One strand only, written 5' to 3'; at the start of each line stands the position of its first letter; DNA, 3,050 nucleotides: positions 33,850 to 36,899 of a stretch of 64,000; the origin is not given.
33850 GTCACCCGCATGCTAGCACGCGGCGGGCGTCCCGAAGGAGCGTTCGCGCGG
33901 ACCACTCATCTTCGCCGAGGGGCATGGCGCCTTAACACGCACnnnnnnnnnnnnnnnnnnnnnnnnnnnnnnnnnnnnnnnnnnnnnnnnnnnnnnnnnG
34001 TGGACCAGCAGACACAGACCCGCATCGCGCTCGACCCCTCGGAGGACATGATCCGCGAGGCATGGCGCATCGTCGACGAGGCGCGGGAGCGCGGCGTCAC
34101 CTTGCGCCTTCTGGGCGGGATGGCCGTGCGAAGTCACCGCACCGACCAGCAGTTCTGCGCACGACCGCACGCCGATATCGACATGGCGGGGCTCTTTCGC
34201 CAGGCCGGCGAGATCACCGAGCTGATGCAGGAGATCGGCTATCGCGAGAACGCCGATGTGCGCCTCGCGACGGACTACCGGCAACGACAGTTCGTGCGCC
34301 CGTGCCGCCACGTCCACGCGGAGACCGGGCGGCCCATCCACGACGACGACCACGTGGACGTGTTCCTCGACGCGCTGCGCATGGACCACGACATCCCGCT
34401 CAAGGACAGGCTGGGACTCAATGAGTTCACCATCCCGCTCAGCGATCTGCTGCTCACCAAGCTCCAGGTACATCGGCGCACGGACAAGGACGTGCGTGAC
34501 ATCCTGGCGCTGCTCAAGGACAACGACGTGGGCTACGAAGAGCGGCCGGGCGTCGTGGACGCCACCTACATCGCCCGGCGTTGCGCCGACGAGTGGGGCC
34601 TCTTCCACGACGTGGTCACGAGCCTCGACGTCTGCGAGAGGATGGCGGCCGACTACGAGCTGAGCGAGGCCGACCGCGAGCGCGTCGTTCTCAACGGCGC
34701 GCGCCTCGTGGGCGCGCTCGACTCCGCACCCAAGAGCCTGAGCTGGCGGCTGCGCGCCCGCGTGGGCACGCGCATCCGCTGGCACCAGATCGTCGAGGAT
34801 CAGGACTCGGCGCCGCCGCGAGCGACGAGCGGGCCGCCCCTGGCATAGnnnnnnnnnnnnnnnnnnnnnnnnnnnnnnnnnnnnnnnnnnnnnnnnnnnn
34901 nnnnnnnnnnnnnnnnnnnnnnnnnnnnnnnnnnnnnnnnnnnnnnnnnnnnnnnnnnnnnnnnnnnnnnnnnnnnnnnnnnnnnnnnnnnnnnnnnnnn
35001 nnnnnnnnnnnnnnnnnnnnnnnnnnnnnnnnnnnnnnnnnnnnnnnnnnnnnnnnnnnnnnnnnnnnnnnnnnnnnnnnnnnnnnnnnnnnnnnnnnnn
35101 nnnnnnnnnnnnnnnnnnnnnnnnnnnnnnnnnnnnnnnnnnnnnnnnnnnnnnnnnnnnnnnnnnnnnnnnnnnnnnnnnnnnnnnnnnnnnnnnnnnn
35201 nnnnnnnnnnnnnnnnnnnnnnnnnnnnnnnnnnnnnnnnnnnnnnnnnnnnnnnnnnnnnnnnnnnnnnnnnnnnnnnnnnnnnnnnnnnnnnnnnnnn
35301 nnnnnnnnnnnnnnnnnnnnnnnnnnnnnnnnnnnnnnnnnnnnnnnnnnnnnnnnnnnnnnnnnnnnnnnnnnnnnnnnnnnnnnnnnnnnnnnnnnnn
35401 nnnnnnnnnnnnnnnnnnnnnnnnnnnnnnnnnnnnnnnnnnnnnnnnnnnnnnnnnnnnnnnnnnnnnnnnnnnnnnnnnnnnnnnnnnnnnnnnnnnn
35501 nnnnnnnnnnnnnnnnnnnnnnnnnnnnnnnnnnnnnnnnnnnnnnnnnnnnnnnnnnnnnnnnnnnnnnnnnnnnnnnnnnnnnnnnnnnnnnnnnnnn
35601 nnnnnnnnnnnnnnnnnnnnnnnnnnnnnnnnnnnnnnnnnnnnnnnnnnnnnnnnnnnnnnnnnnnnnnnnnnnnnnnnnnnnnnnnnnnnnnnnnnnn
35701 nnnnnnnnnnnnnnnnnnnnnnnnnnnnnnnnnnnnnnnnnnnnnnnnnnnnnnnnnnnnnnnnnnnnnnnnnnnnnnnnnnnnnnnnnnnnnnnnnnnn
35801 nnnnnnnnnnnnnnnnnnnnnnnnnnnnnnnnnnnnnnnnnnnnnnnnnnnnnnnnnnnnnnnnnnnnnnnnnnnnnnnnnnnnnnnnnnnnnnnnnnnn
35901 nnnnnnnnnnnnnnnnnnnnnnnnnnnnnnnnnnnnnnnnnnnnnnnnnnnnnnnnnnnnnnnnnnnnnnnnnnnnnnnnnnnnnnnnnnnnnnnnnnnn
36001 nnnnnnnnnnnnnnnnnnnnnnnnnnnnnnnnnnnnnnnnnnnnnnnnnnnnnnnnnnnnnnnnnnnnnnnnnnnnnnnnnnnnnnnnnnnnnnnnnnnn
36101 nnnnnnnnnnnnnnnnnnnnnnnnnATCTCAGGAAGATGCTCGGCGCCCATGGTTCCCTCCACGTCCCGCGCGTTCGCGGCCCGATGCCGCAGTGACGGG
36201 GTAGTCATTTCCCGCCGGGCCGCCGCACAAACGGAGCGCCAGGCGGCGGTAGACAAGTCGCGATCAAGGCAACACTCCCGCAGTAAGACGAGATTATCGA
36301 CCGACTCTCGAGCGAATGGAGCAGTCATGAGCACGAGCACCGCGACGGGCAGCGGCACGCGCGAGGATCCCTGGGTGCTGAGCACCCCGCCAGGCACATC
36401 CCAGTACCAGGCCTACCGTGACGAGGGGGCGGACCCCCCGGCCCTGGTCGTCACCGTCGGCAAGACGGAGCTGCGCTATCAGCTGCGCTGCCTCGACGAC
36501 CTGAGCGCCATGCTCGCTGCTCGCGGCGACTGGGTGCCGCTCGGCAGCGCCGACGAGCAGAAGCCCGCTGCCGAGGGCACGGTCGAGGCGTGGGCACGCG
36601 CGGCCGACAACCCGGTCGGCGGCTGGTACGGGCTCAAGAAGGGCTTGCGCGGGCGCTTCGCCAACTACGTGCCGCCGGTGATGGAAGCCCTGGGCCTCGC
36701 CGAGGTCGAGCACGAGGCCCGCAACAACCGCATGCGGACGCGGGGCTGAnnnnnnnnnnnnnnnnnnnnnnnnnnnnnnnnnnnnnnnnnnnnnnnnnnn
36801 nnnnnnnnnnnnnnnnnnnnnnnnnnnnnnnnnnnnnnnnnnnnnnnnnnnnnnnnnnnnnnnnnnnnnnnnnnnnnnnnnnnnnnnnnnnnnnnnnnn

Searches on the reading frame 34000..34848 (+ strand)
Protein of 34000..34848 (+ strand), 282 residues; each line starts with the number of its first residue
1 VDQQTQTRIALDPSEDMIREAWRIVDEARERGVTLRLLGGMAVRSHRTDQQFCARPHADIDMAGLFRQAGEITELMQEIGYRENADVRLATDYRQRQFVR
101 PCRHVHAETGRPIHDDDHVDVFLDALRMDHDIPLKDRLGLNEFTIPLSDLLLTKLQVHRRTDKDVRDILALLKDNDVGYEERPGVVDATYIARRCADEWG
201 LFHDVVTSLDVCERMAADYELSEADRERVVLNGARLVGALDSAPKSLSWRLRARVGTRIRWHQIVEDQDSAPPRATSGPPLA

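Call 72: search_protein_families(library=pfam, proteins=[window:34000-34848:+], max_evalue=0.1)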
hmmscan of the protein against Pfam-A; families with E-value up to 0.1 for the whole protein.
window:34000-34848:+ (282 aa): 2 families
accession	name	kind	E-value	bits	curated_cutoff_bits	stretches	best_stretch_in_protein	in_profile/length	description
PF10706.15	Aminoglyc_resit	-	0.0035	17.9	21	1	23-88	4-66/149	Aminoglycoside-2''-adenylyltransferase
PF14907.12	NTP_transf_5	-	0.012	15.6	31.2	1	16-107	55-139/249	Uncharacterised nucleotidyltransferase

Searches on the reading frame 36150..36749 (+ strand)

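Call 14: search_protein_families(library=pfam, proteins=[window:36150-36749:+], max_evalue=0.01)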
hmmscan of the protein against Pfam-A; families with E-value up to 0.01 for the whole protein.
window:36150-36749:+ (199 aa): 1 family
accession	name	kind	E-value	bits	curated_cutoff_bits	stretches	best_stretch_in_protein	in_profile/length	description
PF21619.2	DUF6855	-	3e-68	228.2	27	1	68-197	2-131/132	Family of unknown function (DUF6855)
